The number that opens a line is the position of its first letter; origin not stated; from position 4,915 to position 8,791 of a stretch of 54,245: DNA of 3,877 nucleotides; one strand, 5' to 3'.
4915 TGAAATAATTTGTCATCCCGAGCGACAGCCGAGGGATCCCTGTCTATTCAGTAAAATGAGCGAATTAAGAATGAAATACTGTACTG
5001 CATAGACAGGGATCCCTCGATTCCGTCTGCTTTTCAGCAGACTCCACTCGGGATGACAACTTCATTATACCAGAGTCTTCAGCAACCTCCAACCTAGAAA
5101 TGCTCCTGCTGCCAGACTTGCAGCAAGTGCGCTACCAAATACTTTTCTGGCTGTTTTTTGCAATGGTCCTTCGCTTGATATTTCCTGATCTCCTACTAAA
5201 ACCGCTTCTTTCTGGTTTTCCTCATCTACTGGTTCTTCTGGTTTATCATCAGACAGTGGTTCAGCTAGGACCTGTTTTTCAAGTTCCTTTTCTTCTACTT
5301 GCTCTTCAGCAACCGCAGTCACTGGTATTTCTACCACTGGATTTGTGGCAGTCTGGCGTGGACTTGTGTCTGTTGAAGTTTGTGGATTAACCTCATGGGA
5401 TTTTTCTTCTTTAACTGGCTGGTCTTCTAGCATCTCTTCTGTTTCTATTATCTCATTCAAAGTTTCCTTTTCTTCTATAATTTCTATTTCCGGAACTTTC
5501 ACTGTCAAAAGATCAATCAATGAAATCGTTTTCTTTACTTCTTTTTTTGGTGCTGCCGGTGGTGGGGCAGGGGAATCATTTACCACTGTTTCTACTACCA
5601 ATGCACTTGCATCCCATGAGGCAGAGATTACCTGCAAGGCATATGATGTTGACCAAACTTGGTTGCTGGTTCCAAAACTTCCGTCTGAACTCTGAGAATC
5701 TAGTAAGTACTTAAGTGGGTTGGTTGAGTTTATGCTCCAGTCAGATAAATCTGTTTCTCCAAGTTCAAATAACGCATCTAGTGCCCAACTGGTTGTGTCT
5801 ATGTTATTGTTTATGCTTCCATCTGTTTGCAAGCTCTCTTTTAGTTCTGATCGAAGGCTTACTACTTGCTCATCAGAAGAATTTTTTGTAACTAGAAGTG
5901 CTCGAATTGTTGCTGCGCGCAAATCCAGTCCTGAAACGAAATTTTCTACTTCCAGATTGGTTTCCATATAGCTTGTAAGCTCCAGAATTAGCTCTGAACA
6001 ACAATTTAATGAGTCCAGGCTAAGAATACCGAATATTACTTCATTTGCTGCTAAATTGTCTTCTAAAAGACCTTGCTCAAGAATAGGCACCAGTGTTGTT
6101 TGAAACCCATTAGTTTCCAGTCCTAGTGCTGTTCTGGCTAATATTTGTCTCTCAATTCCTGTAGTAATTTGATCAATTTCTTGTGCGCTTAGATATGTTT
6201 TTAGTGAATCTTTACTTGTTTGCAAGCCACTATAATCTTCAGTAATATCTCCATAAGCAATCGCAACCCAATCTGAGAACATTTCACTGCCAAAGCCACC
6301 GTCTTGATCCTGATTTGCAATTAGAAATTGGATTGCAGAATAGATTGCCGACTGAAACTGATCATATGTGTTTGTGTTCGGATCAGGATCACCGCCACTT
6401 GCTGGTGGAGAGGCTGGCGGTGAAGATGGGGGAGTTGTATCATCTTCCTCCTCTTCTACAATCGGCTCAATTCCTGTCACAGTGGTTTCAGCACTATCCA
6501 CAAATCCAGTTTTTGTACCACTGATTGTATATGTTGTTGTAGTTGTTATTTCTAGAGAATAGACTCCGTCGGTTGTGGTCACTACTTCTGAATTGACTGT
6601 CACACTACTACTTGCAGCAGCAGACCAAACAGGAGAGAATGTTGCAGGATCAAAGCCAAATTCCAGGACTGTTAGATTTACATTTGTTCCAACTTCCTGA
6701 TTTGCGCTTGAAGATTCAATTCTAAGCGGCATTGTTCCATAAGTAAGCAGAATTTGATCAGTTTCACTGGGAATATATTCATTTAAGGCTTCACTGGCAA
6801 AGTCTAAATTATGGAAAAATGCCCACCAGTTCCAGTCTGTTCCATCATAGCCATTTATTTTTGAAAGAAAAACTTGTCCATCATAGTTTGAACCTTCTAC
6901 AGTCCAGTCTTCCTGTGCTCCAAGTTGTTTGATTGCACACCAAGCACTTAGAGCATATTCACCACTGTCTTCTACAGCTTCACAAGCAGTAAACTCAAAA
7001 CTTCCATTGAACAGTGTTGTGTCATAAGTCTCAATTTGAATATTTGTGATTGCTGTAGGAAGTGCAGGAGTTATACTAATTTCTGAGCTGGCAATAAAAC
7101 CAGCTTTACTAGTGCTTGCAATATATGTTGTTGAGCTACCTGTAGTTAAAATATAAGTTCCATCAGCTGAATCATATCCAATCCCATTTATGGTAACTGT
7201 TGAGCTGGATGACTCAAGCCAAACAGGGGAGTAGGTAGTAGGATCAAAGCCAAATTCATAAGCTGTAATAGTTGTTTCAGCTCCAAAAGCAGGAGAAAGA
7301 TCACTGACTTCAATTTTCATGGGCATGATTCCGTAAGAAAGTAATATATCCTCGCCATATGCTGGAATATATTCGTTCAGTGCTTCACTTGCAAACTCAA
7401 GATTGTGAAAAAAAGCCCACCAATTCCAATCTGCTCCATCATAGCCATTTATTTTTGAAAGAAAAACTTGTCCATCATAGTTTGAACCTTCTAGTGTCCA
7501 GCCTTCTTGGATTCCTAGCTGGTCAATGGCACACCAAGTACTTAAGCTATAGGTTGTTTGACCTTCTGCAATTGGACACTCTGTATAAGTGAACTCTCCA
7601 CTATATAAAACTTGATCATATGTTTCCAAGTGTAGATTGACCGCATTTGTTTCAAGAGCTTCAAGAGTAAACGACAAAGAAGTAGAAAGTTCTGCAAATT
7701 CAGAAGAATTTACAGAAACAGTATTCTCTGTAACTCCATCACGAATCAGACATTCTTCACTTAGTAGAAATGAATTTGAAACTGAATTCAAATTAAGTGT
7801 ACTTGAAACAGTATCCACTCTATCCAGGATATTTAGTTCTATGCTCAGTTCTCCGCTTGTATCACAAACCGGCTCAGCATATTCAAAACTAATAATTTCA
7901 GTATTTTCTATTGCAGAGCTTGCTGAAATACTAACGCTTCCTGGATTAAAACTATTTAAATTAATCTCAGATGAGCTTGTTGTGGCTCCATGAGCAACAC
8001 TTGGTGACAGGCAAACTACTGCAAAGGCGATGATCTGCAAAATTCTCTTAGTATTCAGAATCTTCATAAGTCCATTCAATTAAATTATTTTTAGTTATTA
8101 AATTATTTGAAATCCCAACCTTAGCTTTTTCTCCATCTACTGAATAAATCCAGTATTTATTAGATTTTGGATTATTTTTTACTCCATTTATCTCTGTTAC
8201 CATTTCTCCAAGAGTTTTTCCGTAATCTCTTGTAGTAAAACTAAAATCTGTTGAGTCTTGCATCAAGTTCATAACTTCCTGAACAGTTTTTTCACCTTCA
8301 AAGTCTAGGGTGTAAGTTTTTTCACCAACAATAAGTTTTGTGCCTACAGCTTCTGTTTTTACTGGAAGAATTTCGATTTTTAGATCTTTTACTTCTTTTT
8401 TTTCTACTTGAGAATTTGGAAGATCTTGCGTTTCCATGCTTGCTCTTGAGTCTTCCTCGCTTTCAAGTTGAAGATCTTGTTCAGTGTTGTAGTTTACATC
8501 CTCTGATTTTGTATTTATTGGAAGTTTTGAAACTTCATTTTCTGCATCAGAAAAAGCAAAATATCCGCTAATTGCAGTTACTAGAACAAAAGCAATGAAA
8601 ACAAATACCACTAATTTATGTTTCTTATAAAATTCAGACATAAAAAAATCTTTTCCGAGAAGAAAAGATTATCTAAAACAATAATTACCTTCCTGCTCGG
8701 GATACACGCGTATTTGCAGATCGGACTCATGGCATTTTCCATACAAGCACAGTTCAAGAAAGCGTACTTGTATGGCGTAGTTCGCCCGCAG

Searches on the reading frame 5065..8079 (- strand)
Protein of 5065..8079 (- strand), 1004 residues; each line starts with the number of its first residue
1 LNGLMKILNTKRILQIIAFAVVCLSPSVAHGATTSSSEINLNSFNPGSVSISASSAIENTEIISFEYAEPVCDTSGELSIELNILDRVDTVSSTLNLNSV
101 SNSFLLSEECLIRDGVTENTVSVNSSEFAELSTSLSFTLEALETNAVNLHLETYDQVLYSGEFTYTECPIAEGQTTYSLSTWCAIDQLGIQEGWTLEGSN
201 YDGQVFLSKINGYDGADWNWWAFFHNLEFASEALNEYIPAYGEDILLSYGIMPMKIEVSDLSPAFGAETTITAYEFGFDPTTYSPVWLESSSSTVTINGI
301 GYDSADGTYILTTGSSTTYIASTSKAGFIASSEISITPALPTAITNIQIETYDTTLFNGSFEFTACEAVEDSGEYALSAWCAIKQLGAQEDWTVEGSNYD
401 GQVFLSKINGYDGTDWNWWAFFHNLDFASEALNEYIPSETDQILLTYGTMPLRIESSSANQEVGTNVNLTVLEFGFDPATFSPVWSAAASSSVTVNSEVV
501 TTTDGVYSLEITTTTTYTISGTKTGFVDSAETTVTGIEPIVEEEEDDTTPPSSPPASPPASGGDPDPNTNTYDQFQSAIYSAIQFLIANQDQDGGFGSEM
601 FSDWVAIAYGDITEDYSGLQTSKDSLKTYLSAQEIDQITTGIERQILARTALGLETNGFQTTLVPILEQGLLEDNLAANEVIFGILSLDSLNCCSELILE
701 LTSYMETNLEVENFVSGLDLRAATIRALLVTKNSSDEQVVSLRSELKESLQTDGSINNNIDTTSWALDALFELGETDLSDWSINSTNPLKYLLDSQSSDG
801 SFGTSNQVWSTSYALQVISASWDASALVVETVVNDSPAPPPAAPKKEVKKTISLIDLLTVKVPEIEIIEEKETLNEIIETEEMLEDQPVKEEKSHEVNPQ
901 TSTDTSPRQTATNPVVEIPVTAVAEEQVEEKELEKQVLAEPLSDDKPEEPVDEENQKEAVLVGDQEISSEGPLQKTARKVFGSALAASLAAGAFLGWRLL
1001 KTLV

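Call 17: search_protein_families(library=pfam, proteins=[window:5065-8079:-])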
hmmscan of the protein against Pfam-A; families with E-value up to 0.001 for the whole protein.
window:5065-8079:- (1004 aa): 1 family
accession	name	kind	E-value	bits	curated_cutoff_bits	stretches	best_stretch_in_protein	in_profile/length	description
PF14478.12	DUF4430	-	2.1e-08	34.9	23.8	1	392-448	12-71/72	Domain of unknown function (DUF4430)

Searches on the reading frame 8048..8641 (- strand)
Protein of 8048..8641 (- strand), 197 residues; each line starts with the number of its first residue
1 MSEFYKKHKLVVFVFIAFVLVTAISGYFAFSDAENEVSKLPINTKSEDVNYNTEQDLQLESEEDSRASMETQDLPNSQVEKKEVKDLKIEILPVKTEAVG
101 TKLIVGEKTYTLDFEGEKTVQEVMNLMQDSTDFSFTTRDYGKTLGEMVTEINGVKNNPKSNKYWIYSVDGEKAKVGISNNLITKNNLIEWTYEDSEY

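Call 17: search_protein_families(library=pfam, proteins=[window:8048-8641:-])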
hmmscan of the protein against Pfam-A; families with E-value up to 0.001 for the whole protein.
window:8048-8641:- (197 aa): 1 family
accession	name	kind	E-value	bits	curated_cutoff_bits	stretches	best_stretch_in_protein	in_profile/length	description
PF14478.12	DUF4430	-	3.9e-13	50.1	23.8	1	123-193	4-71/72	Domain of unknown function (DUF4430)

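Call 82: find_encoding_contigs(protein=window:8048-8641:-, flank=6000, max_places=10)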
Protein window:8048-8641:- (197 aa): 2 contigs read that carry it; 2 places shown.
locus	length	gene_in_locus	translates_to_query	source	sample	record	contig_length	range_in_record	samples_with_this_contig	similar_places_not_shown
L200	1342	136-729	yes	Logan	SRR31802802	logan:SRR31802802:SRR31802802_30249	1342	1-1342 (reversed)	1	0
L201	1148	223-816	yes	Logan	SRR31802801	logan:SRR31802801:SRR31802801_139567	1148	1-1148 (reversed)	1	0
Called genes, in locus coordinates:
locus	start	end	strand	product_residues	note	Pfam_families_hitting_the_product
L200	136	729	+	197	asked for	PF14478:DUF4430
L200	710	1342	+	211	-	?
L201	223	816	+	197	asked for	PF14478:DUF4430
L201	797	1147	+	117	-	?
